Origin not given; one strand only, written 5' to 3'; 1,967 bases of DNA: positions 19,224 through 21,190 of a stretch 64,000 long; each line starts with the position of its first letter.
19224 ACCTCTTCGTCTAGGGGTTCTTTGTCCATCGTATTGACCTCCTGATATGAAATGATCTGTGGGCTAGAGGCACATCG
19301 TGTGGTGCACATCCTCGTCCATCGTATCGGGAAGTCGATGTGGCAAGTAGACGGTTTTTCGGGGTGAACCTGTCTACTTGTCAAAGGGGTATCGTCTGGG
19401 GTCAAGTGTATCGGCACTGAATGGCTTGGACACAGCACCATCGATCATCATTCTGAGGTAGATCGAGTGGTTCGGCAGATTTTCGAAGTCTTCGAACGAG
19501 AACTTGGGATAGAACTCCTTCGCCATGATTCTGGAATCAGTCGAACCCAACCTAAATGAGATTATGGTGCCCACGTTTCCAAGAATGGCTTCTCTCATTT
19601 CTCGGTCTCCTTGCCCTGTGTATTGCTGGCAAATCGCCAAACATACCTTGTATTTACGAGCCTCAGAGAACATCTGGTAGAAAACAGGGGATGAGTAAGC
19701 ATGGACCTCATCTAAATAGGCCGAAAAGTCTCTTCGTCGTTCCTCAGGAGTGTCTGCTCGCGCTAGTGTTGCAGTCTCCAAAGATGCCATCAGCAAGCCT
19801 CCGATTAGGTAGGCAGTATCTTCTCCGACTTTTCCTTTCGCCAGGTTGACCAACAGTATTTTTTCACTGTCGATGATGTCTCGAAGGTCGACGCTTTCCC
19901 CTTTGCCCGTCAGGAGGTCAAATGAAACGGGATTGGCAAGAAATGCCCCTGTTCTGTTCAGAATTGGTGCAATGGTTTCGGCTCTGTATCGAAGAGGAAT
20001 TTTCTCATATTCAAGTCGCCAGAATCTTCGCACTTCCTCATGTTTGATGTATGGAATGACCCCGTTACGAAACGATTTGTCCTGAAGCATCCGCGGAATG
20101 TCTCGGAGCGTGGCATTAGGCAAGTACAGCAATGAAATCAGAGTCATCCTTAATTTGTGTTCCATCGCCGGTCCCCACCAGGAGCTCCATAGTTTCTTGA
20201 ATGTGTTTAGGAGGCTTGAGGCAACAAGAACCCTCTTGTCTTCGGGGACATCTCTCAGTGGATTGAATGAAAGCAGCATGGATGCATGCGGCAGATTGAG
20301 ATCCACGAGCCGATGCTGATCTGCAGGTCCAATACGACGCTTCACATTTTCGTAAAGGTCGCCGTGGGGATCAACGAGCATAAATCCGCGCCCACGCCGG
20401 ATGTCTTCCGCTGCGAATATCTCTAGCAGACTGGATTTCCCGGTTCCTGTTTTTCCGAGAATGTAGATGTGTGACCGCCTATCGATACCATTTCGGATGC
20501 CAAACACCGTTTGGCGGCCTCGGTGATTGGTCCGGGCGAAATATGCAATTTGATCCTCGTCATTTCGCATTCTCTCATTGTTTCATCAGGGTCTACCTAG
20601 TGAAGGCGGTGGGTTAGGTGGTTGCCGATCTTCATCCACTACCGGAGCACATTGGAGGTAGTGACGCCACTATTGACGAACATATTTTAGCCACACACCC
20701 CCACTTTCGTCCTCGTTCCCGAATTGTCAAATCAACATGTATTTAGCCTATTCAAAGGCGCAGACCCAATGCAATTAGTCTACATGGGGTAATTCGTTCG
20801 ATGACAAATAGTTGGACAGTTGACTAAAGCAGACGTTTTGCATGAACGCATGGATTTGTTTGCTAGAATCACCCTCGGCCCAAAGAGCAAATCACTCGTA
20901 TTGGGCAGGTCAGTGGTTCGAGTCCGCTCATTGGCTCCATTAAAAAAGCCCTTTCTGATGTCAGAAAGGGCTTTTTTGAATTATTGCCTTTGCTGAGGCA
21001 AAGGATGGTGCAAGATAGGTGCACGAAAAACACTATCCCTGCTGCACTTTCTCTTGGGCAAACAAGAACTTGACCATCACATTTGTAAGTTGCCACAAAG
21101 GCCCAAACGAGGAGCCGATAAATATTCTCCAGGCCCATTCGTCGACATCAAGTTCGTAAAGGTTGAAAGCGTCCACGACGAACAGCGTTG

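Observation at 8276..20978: Integrative mobilizable element: integrase, cargo, T4CP, MobC, relaxase, RadC and P-loop ATPase, with no mating-pore genes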

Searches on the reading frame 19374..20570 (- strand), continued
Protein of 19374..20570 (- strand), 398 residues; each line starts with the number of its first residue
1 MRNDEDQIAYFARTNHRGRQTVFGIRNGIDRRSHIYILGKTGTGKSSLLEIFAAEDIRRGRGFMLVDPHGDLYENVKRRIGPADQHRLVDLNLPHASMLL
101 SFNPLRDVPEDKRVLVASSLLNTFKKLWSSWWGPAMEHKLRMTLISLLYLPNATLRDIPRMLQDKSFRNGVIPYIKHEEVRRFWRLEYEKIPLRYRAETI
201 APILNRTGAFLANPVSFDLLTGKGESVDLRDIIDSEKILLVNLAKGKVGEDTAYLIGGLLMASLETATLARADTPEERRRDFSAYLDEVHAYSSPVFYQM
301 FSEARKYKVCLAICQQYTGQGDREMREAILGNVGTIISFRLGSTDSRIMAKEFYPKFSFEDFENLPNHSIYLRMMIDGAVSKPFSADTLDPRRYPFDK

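Call 88: find_encoding_contigs(protein=P0125, flank=5000, max_places=1)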
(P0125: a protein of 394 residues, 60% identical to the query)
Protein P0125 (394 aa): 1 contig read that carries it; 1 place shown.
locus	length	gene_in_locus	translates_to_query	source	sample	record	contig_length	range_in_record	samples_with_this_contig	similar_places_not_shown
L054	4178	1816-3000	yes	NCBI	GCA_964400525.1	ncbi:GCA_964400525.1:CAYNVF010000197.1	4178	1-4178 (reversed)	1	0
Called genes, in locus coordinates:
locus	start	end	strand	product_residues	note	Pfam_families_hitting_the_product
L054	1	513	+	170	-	?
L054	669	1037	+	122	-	-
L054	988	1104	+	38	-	-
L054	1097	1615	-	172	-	PF04002:RadC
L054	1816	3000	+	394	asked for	PF01935:DUF87 (weak), PF10412:TrwB_AAD_bind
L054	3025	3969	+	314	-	PF08878:HamA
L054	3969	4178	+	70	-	?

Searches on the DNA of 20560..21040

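Call 66: search_rna_families(source=window, start=20560, end=21040, threshold=evalue, max_evalue=1, show_alignments=2)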
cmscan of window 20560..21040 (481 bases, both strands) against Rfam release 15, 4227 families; matches with E-value up to 1: 9.
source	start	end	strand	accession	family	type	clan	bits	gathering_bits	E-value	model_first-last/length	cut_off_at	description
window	20939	21002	-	RF00506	Thr_leader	Cis-reg; leader;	-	29.2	55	0.0015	1-118/118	no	Threonine operon leader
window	20910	20980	+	RF00506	Thr_leader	Cis-reg; leader;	-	25.4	55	0.012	1-118/118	no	Threonine operon leader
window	20926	20998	+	RF04268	mir-512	Gene; miRNA;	-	23.2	94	0.031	1-84/84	no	mir-512 microRNA precursor family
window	20938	20982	+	RF03701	mir-4041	Gene; miRNA;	-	20.1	74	0.45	1-54/54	no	mir-4041 microRNA precursor family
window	20938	20982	-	RF03701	mir-4041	Gene; miRNA;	-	19.8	74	0.55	1-54/54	no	mir-4041 microRNA precursor family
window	20942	21040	-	RF04180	BTnc231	Gene; sRNA;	-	19.6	80.4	0.1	78-154/154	5'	Bacteroides sRNA BTnc231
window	20926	20998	+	RF00639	mir-515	Gene; miRNA;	CL00096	19.5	68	0.35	1-87/87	no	mir-515 microRNA precursor family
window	20933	21040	-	RF00557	L10_leader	Cis-reg; leader;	-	18.5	44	0.98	60-138/138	5'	Ribosomal protein L10 leader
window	20861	20977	+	RF02356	BjrC1505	Gene; sRNA;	-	17.6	50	0.6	1-140/140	no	Alphaproteobacterial sRNA BjrC1505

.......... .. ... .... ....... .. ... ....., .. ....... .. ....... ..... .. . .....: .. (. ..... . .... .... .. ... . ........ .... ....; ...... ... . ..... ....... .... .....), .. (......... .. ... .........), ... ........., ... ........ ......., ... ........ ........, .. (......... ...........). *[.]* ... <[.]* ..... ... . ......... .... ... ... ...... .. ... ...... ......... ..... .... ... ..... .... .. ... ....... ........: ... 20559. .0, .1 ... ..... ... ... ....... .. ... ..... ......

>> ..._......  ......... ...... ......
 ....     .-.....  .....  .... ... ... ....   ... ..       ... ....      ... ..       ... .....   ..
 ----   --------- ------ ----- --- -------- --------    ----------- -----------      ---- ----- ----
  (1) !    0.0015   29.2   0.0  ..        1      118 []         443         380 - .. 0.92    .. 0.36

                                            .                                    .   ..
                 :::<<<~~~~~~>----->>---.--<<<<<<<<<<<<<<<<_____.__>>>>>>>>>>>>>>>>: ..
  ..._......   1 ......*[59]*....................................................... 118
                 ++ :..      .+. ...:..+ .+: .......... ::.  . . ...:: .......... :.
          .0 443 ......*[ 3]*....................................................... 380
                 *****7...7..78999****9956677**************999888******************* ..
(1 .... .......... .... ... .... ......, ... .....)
